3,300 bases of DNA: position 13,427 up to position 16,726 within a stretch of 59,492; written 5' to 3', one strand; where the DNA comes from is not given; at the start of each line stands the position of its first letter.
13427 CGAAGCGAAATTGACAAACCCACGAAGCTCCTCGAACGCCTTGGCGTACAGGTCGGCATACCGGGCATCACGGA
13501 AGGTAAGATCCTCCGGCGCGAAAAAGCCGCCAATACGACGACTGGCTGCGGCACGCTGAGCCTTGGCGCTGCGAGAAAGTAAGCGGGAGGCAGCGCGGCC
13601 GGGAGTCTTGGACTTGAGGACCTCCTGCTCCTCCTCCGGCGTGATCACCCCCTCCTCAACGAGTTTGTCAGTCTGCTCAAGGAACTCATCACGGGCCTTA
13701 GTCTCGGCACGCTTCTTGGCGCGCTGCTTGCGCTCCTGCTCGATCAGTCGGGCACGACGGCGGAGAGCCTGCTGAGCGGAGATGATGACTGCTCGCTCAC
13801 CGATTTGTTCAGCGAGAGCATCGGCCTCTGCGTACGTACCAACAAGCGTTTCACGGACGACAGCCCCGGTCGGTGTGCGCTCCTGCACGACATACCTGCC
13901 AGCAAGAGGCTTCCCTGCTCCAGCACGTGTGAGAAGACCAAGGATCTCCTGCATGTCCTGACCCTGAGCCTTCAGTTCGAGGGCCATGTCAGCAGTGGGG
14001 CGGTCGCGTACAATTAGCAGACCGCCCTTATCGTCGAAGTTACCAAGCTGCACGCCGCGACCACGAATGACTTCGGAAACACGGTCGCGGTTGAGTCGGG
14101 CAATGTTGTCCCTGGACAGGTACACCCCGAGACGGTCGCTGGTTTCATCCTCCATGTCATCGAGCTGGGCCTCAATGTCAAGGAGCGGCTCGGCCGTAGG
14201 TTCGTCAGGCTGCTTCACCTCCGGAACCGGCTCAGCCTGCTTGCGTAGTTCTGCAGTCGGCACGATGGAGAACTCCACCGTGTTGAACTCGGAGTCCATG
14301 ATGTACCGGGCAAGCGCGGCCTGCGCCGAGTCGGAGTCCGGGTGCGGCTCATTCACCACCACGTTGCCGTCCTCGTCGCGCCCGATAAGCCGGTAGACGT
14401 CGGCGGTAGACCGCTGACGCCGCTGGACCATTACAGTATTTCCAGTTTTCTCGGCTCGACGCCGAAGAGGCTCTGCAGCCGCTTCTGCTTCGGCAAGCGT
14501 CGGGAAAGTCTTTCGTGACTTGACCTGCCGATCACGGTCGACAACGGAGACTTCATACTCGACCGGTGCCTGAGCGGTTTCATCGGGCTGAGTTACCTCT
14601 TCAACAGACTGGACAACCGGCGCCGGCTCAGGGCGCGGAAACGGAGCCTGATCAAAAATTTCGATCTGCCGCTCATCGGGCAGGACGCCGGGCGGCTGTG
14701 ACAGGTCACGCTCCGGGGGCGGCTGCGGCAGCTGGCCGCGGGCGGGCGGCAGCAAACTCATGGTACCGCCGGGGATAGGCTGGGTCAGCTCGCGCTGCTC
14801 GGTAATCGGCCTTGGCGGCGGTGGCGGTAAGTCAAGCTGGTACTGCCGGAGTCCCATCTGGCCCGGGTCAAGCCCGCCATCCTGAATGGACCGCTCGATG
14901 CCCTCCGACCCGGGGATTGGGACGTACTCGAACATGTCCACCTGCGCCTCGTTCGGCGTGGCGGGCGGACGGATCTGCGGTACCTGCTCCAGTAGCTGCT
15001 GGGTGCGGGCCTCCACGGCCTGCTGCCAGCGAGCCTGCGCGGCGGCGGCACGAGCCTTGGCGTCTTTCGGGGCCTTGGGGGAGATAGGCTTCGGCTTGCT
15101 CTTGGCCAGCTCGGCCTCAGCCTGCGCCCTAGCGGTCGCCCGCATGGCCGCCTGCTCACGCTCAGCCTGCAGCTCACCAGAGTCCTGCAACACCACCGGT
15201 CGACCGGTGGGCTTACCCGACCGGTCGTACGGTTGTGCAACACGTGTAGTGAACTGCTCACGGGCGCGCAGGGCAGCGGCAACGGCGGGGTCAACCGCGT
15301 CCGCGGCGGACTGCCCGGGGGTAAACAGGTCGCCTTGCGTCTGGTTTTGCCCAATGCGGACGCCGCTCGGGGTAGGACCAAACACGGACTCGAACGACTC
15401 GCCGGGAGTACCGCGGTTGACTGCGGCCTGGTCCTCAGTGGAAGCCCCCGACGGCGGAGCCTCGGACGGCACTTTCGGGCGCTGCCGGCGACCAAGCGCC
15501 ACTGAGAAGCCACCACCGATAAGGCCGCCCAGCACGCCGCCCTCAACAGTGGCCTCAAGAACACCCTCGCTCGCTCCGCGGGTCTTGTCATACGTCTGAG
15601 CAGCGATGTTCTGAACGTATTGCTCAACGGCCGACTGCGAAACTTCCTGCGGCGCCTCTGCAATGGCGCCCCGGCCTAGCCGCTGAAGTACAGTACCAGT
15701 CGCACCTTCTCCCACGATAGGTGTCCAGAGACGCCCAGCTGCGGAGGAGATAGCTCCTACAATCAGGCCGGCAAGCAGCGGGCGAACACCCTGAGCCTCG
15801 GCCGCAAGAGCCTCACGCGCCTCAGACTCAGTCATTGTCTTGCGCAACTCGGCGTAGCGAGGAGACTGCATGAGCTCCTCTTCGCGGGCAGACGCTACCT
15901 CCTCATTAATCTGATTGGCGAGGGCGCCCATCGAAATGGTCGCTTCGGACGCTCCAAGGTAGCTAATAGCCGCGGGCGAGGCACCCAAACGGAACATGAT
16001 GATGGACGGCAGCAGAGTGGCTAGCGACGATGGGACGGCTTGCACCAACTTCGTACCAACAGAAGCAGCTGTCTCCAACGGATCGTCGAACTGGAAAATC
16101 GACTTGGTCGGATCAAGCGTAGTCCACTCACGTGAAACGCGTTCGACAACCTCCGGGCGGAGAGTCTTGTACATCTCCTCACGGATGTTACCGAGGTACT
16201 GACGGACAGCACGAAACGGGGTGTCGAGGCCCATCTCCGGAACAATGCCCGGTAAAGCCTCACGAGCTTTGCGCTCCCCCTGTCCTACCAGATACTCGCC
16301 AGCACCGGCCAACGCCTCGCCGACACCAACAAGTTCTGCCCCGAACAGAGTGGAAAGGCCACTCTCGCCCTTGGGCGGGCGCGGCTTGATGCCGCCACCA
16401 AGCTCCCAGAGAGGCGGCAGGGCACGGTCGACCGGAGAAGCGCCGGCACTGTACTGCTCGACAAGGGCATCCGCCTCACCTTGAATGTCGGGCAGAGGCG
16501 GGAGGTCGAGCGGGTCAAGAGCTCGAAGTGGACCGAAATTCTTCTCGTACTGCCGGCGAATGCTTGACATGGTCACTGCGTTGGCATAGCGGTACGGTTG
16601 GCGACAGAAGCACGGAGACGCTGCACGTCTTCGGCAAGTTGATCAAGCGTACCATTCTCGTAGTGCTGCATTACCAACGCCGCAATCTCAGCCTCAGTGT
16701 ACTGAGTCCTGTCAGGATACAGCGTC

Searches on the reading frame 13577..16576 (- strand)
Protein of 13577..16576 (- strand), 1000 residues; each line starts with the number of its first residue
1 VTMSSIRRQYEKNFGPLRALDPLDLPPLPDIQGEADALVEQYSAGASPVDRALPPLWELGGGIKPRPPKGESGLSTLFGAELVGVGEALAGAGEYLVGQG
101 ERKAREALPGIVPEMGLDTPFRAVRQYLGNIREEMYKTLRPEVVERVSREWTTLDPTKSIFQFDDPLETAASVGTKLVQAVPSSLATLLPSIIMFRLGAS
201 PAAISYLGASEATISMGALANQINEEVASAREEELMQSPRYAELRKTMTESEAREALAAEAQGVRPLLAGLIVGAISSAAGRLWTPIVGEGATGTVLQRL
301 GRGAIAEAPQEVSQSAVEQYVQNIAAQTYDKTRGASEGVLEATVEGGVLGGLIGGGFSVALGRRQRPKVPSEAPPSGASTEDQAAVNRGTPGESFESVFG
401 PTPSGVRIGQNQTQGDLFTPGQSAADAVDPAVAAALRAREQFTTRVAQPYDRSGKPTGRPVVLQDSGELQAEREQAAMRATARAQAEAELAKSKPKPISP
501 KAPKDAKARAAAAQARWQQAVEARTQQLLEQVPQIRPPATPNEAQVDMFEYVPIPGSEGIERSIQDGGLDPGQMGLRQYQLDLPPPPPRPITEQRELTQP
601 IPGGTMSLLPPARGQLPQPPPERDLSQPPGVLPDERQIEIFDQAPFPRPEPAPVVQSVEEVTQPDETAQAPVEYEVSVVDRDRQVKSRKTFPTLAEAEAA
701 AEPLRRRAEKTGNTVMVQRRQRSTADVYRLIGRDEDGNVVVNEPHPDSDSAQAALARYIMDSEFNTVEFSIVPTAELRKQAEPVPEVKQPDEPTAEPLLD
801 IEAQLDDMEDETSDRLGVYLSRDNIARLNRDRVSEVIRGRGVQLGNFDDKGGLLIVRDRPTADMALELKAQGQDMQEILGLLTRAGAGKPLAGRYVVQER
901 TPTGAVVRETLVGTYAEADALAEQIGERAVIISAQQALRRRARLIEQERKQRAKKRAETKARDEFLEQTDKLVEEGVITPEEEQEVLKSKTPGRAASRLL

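Call 48: search_protein_families(library=phrogs, proteins=[window:13577-16576:-], max_evalue=10)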
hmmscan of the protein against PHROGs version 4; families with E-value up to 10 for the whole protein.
window:13577-16576:- (1000 aa): 3 families
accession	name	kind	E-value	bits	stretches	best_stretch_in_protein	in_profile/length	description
phrog_10089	-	moron, auxiliary metabolic gene and host takeover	7.7e-15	53.7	1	133-512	325-691/4647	DarB-like antirestriction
phrog_2206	-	DNA, RNA and nucleotide metabolism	1.5e-11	43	1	167-530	219-592/3406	virion RNA polymerase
phrog_32303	-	unknown function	0.031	15.4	1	656-726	27-96/130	-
